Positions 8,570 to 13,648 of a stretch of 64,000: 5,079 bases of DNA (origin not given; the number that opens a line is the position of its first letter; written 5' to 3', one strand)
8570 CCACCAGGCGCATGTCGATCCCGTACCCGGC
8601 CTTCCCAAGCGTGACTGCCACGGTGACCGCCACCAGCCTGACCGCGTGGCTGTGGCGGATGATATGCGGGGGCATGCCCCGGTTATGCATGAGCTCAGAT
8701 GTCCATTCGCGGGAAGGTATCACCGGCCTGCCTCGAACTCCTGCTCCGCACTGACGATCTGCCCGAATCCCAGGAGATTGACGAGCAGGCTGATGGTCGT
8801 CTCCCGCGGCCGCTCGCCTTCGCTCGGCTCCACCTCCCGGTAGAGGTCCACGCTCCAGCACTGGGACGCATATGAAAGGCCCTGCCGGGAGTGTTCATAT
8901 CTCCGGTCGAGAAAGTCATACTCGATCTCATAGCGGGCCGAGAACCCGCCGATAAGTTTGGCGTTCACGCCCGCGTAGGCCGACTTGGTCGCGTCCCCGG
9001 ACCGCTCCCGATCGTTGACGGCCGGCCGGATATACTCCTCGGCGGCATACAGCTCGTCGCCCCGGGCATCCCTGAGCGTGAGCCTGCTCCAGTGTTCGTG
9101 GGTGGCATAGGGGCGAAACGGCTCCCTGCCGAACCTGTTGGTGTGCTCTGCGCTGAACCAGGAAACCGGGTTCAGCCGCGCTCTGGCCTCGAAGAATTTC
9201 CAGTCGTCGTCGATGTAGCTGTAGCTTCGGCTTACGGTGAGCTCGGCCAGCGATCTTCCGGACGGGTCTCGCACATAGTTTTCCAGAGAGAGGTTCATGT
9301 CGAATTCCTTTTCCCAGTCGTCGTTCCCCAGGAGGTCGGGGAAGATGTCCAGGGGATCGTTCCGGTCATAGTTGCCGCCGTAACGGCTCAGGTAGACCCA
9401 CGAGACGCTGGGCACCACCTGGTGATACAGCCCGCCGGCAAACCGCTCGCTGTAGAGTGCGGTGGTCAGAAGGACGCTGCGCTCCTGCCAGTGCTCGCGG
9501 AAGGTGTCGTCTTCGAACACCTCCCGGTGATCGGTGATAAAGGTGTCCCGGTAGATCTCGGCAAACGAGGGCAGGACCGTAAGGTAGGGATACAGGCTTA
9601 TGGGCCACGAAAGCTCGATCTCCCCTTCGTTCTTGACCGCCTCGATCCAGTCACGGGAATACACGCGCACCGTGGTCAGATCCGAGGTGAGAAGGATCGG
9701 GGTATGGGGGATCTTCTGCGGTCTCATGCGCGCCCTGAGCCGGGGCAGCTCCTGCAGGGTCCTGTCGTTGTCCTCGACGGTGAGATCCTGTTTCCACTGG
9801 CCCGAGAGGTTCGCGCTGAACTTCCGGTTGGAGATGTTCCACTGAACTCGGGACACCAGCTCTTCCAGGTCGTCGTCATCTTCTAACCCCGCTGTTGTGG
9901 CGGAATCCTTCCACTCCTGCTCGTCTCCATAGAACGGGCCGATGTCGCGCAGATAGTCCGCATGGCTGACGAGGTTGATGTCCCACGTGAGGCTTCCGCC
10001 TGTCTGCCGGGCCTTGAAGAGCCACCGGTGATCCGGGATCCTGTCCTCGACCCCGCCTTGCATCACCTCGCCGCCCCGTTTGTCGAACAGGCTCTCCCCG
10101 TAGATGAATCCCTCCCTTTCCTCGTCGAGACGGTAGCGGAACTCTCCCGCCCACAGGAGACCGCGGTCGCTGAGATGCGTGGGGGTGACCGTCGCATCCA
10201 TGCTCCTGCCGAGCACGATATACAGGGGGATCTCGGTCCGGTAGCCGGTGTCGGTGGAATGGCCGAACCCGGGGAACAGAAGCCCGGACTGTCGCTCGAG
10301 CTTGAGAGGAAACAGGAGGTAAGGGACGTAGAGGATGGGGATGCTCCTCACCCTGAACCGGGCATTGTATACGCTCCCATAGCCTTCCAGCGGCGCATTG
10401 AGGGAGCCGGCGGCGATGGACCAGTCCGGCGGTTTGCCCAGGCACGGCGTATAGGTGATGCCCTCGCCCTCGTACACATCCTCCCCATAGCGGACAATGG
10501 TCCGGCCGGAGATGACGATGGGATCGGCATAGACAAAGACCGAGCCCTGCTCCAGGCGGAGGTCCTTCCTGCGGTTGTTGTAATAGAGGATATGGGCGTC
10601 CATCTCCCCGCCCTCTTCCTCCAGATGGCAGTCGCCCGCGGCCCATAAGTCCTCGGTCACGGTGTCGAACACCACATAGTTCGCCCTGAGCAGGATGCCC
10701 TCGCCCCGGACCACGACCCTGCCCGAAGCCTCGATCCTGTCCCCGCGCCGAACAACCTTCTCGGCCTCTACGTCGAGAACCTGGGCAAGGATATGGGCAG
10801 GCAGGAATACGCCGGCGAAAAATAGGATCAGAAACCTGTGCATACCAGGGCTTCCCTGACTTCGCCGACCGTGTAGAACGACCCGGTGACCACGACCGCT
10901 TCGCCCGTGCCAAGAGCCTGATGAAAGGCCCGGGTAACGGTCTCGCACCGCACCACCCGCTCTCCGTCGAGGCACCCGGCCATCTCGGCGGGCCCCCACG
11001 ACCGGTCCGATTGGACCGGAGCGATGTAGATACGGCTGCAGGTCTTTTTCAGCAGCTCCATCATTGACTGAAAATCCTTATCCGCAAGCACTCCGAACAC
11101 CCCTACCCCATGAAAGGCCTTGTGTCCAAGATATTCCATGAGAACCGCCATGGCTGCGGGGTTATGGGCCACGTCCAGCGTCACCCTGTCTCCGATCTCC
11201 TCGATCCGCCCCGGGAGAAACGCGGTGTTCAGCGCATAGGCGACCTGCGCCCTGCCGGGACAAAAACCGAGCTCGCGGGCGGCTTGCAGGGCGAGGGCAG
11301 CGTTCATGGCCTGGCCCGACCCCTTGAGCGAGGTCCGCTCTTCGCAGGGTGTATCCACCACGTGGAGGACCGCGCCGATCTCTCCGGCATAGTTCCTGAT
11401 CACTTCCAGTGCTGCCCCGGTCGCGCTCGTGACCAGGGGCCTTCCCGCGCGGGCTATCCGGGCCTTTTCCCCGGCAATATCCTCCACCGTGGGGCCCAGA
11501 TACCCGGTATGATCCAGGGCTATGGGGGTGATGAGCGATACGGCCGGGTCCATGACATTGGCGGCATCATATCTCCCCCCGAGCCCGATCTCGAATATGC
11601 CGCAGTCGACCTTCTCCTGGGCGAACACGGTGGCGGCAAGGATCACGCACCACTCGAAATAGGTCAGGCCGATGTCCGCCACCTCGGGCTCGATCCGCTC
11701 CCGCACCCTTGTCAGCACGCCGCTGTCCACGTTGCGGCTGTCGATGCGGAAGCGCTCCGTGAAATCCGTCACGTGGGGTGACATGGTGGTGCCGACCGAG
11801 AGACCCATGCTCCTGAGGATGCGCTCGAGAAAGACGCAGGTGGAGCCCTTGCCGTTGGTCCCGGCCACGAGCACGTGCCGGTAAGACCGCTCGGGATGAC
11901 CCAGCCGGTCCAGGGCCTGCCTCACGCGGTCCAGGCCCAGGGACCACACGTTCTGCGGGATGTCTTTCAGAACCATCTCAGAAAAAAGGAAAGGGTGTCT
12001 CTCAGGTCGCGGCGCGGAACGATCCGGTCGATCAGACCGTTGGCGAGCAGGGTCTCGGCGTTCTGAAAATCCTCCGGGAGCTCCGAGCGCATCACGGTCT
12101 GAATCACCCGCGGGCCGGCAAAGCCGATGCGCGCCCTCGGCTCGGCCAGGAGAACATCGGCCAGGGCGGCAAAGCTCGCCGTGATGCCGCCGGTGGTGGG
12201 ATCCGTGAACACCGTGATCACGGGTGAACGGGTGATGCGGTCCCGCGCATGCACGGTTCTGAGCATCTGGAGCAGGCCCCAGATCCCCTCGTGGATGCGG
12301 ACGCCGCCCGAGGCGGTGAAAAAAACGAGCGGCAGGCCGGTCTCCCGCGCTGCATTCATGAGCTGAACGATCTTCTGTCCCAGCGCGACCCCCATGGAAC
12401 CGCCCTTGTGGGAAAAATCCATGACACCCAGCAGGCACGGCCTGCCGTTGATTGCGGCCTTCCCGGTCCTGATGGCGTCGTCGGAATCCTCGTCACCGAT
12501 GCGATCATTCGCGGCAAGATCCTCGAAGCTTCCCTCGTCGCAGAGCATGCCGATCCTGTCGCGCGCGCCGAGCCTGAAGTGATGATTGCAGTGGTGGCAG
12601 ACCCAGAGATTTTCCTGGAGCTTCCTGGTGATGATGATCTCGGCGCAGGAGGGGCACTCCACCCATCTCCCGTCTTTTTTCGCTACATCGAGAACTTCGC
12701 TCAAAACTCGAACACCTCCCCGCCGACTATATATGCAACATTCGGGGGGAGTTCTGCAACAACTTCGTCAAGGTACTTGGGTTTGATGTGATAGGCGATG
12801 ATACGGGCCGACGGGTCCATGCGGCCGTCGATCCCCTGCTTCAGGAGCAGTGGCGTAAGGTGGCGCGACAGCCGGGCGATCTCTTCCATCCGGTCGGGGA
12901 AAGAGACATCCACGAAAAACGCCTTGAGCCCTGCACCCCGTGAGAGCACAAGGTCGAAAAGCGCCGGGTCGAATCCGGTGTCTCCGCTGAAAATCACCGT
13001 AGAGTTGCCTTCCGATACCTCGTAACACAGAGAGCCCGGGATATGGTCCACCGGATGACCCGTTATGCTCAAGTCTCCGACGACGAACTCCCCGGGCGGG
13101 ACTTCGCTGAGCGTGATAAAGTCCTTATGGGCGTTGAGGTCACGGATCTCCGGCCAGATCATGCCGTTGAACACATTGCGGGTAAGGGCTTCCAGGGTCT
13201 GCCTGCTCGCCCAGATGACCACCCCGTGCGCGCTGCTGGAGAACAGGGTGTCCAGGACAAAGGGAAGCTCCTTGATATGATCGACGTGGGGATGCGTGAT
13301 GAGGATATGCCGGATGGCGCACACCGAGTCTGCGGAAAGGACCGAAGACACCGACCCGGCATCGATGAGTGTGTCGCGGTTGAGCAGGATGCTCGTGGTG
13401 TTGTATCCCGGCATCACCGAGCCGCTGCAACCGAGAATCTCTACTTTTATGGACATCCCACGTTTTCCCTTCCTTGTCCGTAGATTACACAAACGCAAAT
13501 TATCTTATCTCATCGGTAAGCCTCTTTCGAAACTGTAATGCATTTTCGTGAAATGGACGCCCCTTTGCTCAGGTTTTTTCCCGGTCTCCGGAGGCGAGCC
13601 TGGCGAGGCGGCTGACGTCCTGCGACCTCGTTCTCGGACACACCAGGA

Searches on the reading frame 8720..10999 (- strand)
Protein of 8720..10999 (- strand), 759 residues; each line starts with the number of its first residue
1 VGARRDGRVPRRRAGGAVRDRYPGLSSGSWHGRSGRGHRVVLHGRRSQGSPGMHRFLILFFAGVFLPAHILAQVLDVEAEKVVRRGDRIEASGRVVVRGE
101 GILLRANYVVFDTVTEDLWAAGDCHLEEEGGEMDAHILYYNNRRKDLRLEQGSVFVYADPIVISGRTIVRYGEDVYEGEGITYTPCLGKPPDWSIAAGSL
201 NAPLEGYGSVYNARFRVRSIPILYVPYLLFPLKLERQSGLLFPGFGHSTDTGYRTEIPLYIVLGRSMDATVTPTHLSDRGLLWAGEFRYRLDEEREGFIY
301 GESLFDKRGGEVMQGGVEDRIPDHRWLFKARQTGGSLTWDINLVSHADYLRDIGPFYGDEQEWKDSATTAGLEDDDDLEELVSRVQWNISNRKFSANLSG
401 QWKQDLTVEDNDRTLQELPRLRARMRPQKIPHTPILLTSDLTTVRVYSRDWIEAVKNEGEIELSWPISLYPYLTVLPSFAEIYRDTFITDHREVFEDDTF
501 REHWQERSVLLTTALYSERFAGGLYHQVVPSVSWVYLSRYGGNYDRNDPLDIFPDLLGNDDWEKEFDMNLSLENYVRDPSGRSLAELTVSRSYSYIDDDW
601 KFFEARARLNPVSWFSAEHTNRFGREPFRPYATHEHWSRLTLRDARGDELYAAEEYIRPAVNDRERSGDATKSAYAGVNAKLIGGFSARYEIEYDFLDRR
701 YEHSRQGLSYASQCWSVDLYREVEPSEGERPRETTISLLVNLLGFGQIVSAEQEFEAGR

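Call 67: search_protein_families(library=pfam, proteins=[window:8720-10999:-], max_evalue=0.001)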
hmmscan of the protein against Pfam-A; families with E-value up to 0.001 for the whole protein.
window:8720-10999:- (759 aa): 1 family
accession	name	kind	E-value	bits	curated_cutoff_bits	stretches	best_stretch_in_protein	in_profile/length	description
PF19838.5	LptD_2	-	4e-05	22.9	22.5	1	214-290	7-87/464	LptD protein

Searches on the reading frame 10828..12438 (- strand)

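Call 67: search_protein_families(library=pfam, proteins=[window:10828-12438:-], max_evalue=0.001)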
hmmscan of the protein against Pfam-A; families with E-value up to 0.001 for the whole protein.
window:10828-12438:- (536 aa): 2 families
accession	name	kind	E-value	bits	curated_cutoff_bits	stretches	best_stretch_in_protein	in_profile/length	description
PF02875.26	Mur_ligase_C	-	2.6e-10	41.7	28.4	1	411-521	2-127/127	Mur ligase, glutamate ligase domain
PF08245.18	Mur_ligase_M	-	2.1e-07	31.6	24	1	191-330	1-111/200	Mur ligase middle domain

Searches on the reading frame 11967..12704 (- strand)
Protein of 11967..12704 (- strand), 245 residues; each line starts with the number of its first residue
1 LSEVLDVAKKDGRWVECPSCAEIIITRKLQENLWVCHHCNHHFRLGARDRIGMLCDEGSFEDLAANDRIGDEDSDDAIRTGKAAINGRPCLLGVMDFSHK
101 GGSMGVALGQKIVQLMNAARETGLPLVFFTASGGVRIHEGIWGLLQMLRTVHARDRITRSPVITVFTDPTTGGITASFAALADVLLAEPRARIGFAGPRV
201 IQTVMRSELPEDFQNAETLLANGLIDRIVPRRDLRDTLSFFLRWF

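Call 68: search_protein_families(library=pfam, proteins=[window:11967-12704:-], max_evalue=0.001)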
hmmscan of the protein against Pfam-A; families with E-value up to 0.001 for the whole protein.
window:11967-12704:- (245 aa): 2 families
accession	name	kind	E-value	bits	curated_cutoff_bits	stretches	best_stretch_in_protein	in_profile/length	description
PF01039.27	Carboxyl_trans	-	6.4e-19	68.4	22.3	1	45-208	8-180/493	Carboxyl transferase domain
PF17848.7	Zn_ribbon_ACC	-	2.5e-05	24.8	24.5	1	14-39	1-26/26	Acetyl-CoA carboxylase zinc finger domain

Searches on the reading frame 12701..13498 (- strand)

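Call 67: search_protein_families(library=pfam, proteins=[window:12701-13498:-], max_evalue=0.001)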
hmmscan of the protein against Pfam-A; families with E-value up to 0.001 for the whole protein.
window:12701-13498:- (265 aa): 3 families
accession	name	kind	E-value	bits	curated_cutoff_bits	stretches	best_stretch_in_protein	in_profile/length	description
PF12706.13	Lactamase_B_2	-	7.4e-12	45.7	27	1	56-212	25-174/200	Beta-lactamase superfamily domain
PF02112.21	PDEase_II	-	1.3e-10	41.4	23.7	1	61-139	82-164/340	cAMP phosphodiesterases class-II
PF00753.33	Lactamase_B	-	5e-09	36.8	22.7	1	43-183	18-159/196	Metallo-beta-lactamase superfamily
